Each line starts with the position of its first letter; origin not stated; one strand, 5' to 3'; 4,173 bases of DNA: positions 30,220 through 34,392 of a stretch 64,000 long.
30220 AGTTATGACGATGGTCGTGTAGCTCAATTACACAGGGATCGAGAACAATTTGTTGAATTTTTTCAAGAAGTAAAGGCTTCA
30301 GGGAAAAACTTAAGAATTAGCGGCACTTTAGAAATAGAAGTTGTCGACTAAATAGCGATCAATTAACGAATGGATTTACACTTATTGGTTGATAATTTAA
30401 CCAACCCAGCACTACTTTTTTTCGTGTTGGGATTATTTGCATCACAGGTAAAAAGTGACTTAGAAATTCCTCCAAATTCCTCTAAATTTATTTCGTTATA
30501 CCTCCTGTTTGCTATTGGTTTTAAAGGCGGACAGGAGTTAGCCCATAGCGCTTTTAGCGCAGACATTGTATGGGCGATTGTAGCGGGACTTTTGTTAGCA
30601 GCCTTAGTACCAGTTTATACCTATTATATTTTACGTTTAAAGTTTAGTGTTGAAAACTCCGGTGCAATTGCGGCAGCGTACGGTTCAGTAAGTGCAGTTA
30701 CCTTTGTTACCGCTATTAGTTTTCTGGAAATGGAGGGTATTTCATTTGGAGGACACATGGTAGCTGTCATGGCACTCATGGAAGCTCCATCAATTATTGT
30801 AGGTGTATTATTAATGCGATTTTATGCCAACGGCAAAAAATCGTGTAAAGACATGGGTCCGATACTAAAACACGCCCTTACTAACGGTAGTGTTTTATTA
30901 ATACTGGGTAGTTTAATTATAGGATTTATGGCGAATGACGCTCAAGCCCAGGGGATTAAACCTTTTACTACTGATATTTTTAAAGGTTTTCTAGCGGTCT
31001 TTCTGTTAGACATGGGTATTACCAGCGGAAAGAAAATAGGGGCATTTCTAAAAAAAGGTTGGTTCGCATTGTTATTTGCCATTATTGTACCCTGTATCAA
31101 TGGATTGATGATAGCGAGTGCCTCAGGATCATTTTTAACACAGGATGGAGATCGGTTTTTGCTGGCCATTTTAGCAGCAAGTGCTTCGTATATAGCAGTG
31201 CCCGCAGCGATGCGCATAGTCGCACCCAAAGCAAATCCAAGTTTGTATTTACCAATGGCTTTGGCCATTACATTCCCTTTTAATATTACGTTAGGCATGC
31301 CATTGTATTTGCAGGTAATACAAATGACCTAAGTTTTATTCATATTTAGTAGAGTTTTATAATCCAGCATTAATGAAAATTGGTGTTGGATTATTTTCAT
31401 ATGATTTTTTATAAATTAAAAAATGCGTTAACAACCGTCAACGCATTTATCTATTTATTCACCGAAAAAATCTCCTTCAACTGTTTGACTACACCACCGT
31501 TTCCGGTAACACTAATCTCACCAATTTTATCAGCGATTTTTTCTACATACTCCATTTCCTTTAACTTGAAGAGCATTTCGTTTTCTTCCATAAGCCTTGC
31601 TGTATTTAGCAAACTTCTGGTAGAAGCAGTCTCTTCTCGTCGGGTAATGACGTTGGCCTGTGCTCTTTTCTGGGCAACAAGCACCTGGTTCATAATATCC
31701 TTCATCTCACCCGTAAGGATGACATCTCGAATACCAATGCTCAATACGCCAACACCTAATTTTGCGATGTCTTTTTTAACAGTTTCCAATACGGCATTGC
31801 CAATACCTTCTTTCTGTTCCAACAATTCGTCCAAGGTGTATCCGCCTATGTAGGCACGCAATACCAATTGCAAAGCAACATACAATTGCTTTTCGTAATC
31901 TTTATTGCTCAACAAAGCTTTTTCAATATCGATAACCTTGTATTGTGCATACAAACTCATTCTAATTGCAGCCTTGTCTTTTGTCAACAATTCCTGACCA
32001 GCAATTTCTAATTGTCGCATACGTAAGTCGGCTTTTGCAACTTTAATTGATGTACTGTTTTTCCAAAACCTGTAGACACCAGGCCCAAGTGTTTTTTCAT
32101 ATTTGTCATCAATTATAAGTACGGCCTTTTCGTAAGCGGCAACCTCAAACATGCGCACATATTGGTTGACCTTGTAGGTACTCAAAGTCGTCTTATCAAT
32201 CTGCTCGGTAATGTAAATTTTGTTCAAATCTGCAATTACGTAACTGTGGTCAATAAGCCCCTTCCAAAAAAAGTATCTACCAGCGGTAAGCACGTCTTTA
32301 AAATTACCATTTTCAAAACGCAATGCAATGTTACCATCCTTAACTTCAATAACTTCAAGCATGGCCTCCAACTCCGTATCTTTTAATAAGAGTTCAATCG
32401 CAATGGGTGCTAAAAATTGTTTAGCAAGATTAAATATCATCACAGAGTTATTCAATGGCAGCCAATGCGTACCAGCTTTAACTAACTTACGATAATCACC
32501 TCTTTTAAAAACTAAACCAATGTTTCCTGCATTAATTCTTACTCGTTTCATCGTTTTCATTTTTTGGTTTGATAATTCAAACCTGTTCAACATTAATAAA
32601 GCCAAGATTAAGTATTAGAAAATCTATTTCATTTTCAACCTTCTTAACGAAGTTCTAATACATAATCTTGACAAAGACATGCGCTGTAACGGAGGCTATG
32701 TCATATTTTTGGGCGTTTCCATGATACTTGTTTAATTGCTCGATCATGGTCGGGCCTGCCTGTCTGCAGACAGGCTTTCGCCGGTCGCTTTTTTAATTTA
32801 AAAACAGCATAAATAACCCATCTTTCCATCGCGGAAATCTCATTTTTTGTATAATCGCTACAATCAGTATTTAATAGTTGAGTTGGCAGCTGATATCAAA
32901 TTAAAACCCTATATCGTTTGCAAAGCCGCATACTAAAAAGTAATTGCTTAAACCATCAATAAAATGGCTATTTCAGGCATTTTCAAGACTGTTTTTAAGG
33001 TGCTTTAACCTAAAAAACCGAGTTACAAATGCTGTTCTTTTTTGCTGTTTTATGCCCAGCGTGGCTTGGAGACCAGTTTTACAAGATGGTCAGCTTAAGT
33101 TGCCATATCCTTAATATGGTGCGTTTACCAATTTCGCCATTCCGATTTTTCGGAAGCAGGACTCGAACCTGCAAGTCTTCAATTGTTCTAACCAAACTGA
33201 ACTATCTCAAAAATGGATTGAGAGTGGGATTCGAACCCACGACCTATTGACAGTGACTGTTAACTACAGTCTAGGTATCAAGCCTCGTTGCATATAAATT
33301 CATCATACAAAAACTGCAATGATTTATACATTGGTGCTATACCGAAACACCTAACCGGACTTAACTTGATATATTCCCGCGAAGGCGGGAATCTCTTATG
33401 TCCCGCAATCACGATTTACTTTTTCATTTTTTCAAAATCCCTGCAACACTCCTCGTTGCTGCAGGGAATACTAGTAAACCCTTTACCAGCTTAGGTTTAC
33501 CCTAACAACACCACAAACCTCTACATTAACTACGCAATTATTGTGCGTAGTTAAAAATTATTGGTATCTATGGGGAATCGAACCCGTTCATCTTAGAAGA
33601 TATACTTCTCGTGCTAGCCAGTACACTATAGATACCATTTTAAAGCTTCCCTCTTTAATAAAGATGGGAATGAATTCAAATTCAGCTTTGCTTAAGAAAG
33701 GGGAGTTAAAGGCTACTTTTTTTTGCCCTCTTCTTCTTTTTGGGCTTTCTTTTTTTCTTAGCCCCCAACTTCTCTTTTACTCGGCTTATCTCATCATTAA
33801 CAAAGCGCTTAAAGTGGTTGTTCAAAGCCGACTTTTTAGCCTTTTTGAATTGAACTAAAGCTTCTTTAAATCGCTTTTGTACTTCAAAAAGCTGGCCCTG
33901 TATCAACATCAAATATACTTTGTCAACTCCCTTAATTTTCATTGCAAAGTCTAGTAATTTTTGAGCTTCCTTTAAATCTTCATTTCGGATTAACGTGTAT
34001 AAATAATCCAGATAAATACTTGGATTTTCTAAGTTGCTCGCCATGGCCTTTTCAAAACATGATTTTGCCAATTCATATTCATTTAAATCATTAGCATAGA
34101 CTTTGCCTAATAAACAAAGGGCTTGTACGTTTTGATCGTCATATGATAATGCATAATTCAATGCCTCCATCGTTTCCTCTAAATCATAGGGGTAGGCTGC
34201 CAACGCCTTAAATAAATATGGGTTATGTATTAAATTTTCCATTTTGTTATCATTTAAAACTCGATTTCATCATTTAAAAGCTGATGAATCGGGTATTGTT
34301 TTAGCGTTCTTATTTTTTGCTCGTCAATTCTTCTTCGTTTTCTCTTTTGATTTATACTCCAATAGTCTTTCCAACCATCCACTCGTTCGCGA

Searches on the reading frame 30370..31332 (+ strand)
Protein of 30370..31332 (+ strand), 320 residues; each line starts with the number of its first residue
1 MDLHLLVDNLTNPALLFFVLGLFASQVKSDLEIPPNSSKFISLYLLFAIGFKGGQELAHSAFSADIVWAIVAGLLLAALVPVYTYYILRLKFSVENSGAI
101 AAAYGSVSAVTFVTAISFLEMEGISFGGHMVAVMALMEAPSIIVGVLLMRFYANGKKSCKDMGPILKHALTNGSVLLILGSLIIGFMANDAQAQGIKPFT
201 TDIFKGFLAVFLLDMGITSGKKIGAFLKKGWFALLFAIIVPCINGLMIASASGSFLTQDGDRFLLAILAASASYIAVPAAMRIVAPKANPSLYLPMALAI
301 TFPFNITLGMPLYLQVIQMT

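Call 77: search_protein_families(library=pfam, proteins=[window:30370-31332:+], max_evalue=0.00001)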
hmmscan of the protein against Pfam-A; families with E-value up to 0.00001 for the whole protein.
window:30370-31332:+ (320 aa): 1 family
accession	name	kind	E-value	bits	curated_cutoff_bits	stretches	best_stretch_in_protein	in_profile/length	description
PF05982.17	Sbt_1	-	1.9e-112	376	27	1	13-318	1-308/308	Na+-dependent bicarbonate transporter superfamily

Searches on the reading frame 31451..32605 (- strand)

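Call 15: search_protein_families(library=pfam, proteins=[window:31451-32605:-], max_evalue=0.001)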
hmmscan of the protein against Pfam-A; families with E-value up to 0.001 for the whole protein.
window:31451-32605:- (384 aa): 1 family
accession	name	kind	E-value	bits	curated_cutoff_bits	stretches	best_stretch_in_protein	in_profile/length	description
PF01145.31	Band_7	-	1.2e-34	120.3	23.6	1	155-325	3-175/176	SPFH domain / Band 7 family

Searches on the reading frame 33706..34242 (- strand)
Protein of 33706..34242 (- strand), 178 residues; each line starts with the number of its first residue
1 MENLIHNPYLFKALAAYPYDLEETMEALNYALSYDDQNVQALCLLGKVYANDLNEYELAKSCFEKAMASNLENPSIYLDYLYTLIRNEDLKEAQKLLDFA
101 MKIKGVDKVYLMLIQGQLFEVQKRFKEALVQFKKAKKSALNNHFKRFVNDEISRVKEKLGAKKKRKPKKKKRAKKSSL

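Call 15: search_protein_families(library=pfam, proteins=[window:33706-34242:-], max_evalue=0.001)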
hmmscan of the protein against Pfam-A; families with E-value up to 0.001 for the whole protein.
window:33706-34242:- (178 aa): 7 families
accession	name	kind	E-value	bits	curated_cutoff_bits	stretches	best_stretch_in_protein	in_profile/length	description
PF23914.1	TPR_CcmH_CycH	-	7.4e-09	36.1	42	1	20-138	31-150/158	Cytochrome c-type biogenesis protein H TPR domain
PF14559.12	TPR_19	-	1.1e-05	26.1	25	0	54-98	5-49/68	Tetratricopeptide repeat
PF13414.12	TPR_11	-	3.5e-05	23.8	26.8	0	20-51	9-40/42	TPR repeat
PF23233.1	HAT_Syf1_CNRKL1_N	-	4.3e-05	23.8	27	1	46-104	66-124/161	Pre-mRNA-splicing factor Syf1/CNRKL1 N-terminal HAT repeat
PF13181.12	TPR_8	-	0.00024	21.5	25.7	1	40-69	2-30/34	Tetratricopeptide repeat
PF13424.12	TPR_12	-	0.00034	21.2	30.1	0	34-68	40-73/77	Tetratricopeptide repeat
PF13432.12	TPR_16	-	0.00058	20.7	32.7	0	52-93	9-50/65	Tetratricopeptide repeat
